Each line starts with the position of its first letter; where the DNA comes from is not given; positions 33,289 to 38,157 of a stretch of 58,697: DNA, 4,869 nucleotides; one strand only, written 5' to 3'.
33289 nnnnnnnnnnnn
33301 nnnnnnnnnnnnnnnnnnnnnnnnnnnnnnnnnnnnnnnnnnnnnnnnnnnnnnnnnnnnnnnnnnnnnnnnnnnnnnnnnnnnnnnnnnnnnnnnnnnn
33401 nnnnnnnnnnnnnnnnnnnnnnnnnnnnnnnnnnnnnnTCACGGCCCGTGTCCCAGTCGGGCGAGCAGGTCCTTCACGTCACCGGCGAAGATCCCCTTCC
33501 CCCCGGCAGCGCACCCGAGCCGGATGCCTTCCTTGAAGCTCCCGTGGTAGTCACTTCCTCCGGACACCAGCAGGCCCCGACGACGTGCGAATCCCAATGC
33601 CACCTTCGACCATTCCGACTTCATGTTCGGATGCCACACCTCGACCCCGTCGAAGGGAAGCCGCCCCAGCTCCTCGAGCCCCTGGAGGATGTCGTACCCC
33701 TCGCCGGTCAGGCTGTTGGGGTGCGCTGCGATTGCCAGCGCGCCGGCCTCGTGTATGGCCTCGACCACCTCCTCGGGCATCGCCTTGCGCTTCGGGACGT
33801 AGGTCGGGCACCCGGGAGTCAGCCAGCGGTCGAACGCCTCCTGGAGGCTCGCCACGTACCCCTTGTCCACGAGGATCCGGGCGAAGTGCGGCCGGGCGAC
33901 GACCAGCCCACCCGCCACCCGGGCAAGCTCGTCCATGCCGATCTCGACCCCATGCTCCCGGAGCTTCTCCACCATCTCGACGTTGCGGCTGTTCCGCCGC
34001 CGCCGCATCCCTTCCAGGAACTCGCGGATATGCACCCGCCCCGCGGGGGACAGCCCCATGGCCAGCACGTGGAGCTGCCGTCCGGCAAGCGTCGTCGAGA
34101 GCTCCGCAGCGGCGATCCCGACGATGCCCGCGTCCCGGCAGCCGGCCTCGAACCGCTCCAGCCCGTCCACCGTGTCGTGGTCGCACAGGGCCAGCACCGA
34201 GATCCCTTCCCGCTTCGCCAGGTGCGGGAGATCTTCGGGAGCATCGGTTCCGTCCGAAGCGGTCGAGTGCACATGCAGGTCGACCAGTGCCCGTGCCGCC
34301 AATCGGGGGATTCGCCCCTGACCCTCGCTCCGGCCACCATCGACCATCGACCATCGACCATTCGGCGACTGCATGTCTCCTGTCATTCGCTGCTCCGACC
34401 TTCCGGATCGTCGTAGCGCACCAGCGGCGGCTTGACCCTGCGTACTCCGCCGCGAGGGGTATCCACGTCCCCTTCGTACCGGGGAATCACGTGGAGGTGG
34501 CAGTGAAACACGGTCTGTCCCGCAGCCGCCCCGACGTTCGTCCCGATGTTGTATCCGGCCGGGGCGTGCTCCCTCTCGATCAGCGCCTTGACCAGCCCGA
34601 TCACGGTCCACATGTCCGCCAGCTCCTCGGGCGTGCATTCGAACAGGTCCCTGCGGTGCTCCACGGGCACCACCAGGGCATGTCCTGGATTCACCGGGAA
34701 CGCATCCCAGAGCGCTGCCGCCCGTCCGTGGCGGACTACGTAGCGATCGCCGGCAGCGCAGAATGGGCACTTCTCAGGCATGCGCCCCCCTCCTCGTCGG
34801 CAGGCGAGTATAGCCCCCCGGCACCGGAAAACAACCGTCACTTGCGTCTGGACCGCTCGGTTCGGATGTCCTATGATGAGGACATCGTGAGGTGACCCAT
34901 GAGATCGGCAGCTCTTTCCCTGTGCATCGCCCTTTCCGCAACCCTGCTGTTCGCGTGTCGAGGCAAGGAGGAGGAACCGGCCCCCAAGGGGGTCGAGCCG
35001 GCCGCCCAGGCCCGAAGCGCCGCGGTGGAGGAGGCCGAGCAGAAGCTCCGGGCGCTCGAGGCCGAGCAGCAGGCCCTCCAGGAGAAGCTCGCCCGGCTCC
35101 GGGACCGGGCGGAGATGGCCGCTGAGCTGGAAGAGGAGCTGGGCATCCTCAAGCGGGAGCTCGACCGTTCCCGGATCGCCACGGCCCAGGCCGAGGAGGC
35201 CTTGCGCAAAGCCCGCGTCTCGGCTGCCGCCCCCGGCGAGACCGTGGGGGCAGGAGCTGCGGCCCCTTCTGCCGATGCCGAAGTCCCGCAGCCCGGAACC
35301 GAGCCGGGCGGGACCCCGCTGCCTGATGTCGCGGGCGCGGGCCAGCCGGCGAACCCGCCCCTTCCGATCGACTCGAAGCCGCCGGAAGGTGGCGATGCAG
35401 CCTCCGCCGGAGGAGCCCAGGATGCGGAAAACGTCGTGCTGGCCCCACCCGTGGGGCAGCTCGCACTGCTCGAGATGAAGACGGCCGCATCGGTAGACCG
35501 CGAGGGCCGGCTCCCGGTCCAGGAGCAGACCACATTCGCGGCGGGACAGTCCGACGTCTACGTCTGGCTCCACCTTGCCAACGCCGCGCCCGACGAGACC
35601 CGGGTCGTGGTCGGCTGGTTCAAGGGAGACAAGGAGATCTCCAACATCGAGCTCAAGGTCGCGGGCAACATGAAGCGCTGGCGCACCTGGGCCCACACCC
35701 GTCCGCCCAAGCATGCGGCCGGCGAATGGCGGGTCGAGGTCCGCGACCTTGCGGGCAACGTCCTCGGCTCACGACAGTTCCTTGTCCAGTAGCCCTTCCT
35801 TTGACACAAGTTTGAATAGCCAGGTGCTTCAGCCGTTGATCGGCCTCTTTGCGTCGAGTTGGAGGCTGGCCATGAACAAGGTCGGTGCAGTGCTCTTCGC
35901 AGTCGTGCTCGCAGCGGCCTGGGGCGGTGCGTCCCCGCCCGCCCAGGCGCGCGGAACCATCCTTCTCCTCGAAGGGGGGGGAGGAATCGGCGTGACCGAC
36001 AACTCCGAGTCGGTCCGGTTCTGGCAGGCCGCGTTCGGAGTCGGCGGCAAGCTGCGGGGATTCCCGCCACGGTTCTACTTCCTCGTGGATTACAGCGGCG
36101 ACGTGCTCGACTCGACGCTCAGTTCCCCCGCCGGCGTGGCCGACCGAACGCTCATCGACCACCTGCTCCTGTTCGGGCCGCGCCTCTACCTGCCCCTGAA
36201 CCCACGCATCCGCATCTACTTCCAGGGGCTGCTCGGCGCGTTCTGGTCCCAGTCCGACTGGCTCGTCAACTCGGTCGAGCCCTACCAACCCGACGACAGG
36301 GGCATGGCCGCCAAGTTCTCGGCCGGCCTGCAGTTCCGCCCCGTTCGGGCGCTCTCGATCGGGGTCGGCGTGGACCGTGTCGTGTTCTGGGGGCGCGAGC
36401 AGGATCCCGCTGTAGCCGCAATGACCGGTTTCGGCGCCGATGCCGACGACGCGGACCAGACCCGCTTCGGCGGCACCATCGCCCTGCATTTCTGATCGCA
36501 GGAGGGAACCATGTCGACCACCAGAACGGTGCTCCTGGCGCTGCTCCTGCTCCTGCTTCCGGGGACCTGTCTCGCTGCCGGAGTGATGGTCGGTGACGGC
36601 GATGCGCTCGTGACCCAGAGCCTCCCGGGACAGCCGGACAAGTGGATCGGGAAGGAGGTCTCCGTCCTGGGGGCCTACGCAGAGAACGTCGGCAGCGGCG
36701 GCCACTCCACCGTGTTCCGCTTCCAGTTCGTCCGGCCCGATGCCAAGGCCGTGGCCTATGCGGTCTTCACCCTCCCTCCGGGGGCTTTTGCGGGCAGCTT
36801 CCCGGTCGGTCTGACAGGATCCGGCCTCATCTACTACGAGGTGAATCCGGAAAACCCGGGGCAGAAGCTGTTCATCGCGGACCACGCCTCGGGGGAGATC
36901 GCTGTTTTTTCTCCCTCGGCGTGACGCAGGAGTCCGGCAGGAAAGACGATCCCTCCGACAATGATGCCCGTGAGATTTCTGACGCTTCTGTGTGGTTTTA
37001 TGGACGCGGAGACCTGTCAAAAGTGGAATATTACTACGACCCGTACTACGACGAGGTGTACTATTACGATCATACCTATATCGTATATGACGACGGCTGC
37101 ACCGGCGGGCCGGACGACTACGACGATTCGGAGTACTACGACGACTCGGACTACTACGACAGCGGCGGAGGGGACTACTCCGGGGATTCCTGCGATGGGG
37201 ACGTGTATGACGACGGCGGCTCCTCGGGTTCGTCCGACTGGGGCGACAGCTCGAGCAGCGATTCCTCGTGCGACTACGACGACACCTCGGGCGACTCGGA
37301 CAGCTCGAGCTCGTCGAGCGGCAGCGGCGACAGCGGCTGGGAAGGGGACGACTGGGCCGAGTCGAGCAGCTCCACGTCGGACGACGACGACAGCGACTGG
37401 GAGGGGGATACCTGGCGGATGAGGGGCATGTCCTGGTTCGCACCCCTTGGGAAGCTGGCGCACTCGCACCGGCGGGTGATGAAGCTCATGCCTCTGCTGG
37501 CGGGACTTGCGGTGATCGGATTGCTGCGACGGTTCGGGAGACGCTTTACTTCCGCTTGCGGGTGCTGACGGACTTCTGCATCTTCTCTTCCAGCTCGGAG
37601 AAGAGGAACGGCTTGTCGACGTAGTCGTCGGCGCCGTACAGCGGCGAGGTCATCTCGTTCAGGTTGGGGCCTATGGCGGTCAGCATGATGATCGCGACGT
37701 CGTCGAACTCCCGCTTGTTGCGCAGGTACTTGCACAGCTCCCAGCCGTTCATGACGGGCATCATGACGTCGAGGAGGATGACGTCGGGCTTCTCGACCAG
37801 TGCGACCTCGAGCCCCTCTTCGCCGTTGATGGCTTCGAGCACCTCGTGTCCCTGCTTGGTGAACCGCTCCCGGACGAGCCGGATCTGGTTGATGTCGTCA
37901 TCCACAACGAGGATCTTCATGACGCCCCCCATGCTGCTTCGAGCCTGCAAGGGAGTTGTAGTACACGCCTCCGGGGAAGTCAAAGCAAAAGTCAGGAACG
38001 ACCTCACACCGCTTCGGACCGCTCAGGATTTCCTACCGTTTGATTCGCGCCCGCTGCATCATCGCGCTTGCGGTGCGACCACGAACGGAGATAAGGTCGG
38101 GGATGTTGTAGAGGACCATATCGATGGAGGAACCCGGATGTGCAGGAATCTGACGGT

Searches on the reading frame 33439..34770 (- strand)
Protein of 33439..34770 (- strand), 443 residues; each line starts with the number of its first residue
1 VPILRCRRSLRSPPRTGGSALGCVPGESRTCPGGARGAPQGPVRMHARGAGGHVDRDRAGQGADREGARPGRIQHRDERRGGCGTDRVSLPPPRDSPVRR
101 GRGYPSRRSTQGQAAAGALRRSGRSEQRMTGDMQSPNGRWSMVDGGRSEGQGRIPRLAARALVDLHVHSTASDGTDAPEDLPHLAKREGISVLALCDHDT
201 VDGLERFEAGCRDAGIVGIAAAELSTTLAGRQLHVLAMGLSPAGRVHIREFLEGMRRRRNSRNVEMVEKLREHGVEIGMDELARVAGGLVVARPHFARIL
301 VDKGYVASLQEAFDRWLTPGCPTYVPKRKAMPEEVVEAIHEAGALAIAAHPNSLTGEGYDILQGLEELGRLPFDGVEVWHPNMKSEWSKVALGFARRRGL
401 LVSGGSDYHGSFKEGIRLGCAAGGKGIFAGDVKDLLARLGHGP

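Call 51: search_protein_families(library=pfam, proteins=[window:33439-34770:-], max_evalue=0.00001)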
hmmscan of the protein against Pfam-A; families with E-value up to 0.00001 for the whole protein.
window:33439-34770:- (443 aa): 1 family
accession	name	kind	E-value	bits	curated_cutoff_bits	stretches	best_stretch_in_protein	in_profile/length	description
PF02811.25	PHP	-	3.7e-09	37.6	26.4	1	164-227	1-66/164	PHP domain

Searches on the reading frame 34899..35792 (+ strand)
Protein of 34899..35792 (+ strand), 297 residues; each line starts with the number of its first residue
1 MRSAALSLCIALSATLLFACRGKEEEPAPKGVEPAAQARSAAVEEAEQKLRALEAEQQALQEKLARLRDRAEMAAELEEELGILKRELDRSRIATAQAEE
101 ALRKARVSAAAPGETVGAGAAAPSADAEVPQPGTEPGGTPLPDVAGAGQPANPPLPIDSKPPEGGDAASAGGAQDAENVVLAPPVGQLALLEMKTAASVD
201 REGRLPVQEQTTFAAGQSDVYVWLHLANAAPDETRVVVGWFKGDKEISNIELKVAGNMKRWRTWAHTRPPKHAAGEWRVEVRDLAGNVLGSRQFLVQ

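Call 51: search_protein_families(library=pfam, proteins=[window:34899-35792:+], max_evalue=0.00001)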
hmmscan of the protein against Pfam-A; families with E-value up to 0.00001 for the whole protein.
window:34899-35792:+ (297 aa): 1 family
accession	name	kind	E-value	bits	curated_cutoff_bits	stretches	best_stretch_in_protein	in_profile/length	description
PF11141.13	DUF2914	-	2e-14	53.5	23.6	1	234-295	2-61/62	Protein of unknown function (DUF2914)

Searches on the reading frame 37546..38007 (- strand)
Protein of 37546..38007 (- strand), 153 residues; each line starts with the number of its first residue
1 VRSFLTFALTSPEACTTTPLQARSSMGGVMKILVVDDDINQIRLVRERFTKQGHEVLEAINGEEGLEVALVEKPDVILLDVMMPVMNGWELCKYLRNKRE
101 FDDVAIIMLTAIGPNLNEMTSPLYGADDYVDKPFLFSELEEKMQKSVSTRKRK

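Call 51: search_protein_families(library=pfam, proteins=[window:37546-38007:-], max_evalue=0.00001)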
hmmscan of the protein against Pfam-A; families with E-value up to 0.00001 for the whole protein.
window:37546-38007:- (153 aa): 1 family
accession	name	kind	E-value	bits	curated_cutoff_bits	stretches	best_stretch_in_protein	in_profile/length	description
PF00072.30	Response_reg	-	8e-23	81.2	30.2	1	32-143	1-110/111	Response regulator receiver domain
